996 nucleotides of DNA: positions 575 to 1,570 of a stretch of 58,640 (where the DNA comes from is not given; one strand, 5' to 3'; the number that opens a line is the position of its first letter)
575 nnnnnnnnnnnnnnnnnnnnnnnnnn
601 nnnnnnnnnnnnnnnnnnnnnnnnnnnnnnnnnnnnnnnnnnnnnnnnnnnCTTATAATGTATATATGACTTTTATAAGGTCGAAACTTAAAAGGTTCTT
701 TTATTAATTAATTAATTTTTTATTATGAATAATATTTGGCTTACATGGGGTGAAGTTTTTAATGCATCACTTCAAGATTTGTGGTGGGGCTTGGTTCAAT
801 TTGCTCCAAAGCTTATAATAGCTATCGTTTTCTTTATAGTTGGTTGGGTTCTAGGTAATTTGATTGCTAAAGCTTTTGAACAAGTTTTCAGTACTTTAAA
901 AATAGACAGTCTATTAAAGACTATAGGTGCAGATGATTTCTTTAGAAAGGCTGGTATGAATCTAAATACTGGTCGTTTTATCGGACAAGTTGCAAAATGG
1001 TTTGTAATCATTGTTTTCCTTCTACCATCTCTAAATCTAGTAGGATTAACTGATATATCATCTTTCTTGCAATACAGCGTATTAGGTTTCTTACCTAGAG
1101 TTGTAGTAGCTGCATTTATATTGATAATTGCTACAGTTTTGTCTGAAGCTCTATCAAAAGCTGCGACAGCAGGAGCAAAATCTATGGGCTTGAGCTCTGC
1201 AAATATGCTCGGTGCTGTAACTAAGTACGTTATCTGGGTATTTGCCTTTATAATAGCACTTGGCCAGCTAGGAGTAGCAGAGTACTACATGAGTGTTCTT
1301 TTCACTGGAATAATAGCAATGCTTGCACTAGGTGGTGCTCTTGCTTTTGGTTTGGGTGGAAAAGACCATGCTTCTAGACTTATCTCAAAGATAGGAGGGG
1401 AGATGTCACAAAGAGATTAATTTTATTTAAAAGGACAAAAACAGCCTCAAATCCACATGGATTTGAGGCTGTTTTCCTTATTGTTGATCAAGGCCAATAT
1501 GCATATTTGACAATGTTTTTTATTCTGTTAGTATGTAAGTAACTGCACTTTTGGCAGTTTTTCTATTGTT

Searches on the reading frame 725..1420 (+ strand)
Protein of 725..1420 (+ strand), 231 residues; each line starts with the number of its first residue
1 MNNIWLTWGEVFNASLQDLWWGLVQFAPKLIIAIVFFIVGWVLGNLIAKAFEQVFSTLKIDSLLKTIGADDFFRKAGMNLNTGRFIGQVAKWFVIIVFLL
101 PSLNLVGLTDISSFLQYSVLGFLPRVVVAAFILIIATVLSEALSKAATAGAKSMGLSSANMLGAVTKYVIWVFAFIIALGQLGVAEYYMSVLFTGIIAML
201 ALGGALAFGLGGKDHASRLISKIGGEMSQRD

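Call 83: search_protein_families(library=pfam, proteins=[window:725-1420:+], max_evalue=0.001)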
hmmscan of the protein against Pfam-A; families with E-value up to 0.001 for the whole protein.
window:725-1420:+ (231 aa): 1 family
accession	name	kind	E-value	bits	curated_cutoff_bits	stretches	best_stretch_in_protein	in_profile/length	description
PF05552.17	MS_channel_1st_1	-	5.1e-16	58.7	22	2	16-62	3-49/50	Mechanosensitive ion channel, conserved TM helix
